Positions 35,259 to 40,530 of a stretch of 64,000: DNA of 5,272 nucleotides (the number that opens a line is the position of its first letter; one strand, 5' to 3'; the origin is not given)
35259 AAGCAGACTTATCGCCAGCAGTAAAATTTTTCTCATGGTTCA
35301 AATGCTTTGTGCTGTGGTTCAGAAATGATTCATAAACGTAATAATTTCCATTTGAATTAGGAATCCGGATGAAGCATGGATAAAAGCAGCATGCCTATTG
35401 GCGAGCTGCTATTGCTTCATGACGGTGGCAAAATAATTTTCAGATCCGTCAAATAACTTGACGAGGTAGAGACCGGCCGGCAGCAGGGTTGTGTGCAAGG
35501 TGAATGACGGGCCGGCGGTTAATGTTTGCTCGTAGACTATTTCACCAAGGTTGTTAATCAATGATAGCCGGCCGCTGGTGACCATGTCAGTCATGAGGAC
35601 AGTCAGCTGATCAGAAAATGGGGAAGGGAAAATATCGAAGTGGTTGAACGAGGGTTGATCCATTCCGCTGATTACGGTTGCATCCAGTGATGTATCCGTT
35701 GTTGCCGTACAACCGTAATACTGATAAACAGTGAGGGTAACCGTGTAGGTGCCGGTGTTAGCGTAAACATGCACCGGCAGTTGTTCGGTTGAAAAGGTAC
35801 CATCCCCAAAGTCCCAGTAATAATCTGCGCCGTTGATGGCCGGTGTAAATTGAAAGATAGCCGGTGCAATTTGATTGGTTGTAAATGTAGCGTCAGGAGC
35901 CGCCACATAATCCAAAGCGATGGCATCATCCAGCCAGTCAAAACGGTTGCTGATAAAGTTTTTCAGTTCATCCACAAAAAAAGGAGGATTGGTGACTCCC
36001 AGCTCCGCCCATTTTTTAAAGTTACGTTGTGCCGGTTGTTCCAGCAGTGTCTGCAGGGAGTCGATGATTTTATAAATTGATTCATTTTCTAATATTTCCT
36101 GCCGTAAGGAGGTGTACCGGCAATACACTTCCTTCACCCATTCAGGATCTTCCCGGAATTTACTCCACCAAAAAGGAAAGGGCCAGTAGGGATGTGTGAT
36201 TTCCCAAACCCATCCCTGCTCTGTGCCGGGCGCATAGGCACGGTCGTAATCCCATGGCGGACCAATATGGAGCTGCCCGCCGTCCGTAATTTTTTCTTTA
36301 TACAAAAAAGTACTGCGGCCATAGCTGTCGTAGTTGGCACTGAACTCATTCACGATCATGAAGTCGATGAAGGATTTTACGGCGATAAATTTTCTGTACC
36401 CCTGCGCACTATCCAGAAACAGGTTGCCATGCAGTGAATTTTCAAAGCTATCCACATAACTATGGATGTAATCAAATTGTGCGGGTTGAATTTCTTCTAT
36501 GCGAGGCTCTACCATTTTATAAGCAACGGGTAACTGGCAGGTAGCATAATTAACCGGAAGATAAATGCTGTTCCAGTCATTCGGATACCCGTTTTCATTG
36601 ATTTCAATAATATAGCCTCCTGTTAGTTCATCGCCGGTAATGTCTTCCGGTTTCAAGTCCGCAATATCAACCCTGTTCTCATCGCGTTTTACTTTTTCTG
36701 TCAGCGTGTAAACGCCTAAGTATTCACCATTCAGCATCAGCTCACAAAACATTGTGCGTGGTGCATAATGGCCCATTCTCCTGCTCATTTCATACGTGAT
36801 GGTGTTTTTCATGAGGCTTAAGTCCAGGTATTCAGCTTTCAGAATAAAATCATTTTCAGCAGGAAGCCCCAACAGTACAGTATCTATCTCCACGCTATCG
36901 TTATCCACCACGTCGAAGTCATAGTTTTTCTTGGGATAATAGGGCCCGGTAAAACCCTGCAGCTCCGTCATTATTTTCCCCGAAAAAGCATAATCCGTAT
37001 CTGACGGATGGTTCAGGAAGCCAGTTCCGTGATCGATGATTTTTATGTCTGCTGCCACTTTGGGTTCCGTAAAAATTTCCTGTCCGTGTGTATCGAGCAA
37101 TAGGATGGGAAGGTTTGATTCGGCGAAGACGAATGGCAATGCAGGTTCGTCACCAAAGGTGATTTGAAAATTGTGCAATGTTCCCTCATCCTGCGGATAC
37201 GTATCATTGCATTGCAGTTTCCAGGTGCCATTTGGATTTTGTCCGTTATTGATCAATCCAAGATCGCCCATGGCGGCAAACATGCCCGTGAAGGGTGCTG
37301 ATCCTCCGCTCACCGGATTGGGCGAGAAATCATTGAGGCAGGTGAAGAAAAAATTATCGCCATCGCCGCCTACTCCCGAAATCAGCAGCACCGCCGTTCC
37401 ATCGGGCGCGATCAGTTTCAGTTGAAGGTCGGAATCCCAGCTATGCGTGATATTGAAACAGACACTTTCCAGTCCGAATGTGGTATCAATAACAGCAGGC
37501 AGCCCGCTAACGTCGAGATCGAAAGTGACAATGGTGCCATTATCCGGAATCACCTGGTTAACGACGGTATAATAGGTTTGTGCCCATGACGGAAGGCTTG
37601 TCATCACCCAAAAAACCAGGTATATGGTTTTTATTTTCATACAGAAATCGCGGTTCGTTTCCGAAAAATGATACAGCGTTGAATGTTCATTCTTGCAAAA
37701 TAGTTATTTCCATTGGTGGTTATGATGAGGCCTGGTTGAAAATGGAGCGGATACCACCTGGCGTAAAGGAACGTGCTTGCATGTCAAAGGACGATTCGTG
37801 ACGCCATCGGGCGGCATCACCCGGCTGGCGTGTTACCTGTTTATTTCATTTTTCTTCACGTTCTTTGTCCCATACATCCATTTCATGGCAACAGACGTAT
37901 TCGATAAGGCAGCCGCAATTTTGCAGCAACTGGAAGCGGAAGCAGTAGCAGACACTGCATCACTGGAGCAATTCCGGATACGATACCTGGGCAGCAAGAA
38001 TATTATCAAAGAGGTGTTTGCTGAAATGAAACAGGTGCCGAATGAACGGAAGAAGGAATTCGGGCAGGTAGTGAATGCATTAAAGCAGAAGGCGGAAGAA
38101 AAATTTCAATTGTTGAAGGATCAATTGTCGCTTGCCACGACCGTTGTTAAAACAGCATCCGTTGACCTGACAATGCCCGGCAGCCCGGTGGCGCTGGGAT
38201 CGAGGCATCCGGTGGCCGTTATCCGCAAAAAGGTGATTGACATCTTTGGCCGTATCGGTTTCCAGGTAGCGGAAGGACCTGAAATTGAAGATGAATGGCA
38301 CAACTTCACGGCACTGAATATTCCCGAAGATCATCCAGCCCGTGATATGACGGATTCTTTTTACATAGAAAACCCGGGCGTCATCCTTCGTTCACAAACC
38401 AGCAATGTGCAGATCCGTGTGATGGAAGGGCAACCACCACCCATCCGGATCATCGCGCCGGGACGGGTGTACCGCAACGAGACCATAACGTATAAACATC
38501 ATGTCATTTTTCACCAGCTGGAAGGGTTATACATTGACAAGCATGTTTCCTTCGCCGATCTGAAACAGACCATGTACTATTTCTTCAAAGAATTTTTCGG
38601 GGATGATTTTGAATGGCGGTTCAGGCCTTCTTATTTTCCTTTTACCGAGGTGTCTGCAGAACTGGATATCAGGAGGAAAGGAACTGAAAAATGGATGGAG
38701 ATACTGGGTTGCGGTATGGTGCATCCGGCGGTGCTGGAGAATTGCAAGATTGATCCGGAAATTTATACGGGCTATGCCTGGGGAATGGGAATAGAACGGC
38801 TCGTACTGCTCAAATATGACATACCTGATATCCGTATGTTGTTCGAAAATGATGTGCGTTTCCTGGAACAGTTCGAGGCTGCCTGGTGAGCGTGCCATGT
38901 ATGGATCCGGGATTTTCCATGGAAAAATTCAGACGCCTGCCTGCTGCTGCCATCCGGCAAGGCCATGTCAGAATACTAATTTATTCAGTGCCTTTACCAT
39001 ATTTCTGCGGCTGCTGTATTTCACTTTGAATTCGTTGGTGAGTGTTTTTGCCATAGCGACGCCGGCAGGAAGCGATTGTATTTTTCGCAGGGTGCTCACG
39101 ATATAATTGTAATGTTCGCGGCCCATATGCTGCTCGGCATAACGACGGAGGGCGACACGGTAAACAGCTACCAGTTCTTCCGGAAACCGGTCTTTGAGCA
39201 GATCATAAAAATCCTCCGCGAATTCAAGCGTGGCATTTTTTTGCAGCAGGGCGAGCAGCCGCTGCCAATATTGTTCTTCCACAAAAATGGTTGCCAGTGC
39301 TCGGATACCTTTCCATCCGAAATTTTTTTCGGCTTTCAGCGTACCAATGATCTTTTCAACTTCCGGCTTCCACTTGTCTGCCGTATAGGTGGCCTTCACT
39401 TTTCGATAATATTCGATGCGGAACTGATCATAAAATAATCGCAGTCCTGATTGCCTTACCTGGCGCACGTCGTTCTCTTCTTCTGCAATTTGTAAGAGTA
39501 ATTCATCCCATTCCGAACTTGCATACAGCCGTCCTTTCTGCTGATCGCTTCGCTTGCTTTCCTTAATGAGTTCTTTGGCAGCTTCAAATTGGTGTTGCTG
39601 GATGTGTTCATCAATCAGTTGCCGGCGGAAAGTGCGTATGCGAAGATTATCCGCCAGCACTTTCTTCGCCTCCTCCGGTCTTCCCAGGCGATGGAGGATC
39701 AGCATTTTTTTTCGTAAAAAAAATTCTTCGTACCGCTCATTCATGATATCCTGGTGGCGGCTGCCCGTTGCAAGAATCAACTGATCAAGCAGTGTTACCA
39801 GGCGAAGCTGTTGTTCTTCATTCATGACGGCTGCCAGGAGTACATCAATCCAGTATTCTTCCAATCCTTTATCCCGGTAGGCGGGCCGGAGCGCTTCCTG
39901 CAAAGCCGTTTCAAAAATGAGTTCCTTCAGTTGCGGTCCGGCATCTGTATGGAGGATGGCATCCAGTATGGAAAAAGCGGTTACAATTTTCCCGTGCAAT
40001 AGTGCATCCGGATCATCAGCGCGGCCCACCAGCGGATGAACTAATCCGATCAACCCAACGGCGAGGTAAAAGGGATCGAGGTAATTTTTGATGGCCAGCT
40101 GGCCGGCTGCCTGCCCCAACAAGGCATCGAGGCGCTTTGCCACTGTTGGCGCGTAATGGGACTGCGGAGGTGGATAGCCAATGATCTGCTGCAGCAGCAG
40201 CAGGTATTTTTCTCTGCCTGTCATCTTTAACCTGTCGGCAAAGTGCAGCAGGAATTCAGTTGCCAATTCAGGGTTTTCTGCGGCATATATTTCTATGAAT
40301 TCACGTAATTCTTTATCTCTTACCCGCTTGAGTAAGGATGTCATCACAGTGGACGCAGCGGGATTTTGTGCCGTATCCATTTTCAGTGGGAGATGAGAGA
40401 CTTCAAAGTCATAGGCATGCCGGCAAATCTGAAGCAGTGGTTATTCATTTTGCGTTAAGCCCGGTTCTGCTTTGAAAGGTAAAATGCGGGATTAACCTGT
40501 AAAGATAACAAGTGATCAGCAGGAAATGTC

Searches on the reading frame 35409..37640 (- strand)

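Call 76: search_protein_families(library=pfam, proteins=[window:35409-37640:-], max_evalue=0.00001)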
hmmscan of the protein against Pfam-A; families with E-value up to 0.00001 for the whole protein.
window:35409-37640:- (743 aa): 5 families
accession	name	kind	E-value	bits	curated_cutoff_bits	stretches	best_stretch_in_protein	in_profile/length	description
PF08757.17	CotH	-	4.8e-53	181.2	23.8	1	234-570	10-322/322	CotH kinase protein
PF18911.6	PKD_4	-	1.4e-12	48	27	1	596-650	26-80/85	PKD domain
PF01483.27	P_proprotein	-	2.5e-11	44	21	0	133-162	57-86/86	Proprotein convertase P-domain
PF00801.26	PKD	-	7.9e-09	35.8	23.5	1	602-644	27-71/80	PKD domain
PF18962.6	Por_Secre_tail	-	1.7e-06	28.6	27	0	670-736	1-69/75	Secretion system C-terminal sorting domain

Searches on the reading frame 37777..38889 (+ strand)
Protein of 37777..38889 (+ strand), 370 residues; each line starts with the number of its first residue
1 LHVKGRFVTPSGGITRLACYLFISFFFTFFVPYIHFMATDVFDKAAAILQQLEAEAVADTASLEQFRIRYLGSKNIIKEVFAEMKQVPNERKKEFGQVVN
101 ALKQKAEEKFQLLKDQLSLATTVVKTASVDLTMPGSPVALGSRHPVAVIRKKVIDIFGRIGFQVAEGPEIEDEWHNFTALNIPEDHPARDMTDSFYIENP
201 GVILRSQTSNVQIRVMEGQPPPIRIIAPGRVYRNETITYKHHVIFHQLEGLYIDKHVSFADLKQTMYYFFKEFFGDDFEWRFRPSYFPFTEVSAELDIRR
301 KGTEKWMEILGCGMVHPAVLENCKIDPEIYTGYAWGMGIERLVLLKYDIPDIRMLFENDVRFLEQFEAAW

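Call 76: search_protein_families(library=pfam, proteins=[window:37777-38889:+], max_evalue=0.00001)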
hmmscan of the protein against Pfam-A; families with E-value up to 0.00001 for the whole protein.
window:37777-38889:+ (370 aa): 2 families
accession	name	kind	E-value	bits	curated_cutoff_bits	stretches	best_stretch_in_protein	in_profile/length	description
PF01409.25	tRNA-synt_2d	-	4.5e-94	314.9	19.8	1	129-366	2-246/246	tRNA synthetases class II core domain (F)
PF02912.23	Phe_tRNA-synt_N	-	4.1e-17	62.3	22.3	1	59-118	2-61/69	Aminoacyl tRNA synthetase class II, N-terminal domain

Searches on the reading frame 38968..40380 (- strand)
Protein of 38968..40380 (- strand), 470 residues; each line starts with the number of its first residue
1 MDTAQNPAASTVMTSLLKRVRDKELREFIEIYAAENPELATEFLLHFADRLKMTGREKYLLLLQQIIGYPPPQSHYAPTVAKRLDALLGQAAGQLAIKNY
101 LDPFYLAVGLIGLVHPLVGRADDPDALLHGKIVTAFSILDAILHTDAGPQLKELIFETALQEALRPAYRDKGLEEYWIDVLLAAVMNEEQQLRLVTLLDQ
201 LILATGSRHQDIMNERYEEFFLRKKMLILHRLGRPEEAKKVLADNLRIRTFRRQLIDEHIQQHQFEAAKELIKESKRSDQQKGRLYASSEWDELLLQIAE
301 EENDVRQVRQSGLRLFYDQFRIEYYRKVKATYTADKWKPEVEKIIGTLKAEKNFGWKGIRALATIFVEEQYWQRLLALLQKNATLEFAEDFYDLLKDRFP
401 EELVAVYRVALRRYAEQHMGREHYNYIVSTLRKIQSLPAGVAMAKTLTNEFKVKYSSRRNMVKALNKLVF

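Call 76: search_protein_families(library=pfam, proteins=[window:38968-40380:-], max_evalue=0.00001)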
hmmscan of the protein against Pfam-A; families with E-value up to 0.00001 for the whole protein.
window:38968-40380:- (470 aa): 0 families

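Call 77: search_protein_families(library=ncbifam, proteins=[window:38968-40380:-], max_evalue=0.01)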
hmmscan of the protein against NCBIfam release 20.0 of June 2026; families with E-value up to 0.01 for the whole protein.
window:38968-40380:- (470 aa): 0 families

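Call 78: search_protein_families(library=pfam, proteins=[window:38968-40380:-], max_evalue=1)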
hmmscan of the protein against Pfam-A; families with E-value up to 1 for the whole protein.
window:38968-40380:- (470 aa): 0 families

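Call 82: list_cluster_members(proteins=[window:38968-40380:-, window:7740-9365:-, window:3307-4257:+])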
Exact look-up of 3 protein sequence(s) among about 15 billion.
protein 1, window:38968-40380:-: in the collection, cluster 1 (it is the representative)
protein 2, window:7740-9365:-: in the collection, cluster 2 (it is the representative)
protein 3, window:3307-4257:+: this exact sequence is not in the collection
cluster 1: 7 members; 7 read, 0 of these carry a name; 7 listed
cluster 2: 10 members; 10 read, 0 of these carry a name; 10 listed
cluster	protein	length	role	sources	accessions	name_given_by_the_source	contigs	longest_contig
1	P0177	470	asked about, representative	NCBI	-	-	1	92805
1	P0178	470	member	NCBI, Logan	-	-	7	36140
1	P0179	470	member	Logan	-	-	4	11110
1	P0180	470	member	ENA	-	-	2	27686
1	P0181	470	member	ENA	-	-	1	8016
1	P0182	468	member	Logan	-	-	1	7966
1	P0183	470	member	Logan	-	-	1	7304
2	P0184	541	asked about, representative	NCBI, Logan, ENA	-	-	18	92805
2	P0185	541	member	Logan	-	-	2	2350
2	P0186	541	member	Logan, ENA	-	-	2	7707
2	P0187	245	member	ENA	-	-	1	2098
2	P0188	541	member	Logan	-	-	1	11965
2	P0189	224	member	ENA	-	-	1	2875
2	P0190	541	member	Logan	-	-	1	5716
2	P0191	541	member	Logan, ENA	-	-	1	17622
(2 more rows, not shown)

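Call 83: find_homologous_proteins(query=window:38968-40380:-, max_evalue=0.001)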
Query window:38968-40380:- (470 aa): 15 proteins with E <= 0.001 among 8000 candidates.
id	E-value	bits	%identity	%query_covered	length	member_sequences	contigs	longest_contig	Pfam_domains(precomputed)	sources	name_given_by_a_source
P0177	0.0e+0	1031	100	100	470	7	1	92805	-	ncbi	-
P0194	1.9e-274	928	90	100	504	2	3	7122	-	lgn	-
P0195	8.0e-209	712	70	100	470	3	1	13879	-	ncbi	ncbi:MAG: hypothetical protein WBB36_10630 [Chitinophagales bacterium]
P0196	1.6e-191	655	65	100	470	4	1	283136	-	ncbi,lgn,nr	ncbi:MAG: hypothetical protein K1X61_11880 [Chitinophagales bacterium]|nr:hypothetical protein [Chit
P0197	3.4e-186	638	64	100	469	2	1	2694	-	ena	-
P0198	1.0e-179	616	62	100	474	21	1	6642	-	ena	-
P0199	2.0e-170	586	61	99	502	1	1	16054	-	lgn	-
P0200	2.5e-170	585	60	99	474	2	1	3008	-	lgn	-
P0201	7.7e-165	567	59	98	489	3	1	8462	-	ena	-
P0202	6.7e-160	551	58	97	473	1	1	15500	-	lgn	-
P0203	1.5e-145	504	53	100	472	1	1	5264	-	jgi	jgi:hypothetical protein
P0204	5.5e-129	449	48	98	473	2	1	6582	-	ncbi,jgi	jgi:hypothetical protein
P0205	2.0e-128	447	50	98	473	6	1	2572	-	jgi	-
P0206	4.6e-113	397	44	100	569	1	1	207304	-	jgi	jgi:hypothetical protein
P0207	1.1e-108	382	43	97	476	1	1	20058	-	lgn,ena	-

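Call 84: find_encoding_contigs(protein=P0196, flank=4000, max_places=1)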
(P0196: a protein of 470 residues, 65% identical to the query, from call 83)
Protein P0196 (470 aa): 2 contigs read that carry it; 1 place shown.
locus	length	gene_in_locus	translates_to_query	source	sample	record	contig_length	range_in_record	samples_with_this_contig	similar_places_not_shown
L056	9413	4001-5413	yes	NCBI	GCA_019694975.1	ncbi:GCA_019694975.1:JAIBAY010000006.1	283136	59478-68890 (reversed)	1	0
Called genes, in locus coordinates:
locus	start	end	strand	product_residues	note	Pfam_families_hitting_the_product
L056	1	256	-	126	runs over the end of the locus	PF02537:CRCB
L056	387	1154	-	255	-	PF04029:2-ph_phosp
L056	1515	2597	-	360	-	PF01571:GCV_T, PF08669:GCV_T_C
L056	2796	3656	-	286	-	PF02737:3HCDH_N, PF00725:3HCDH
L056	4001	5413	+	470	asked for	-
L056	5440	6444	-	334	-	PF02912:Phe_tRNA-synt_N, PF01409:tRNA-synt_2d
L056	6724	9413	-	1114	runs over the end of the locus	PF18911:PKD_4 (faint), PF19081:Ig_7 (weak), PF18962:Por_Secre_tail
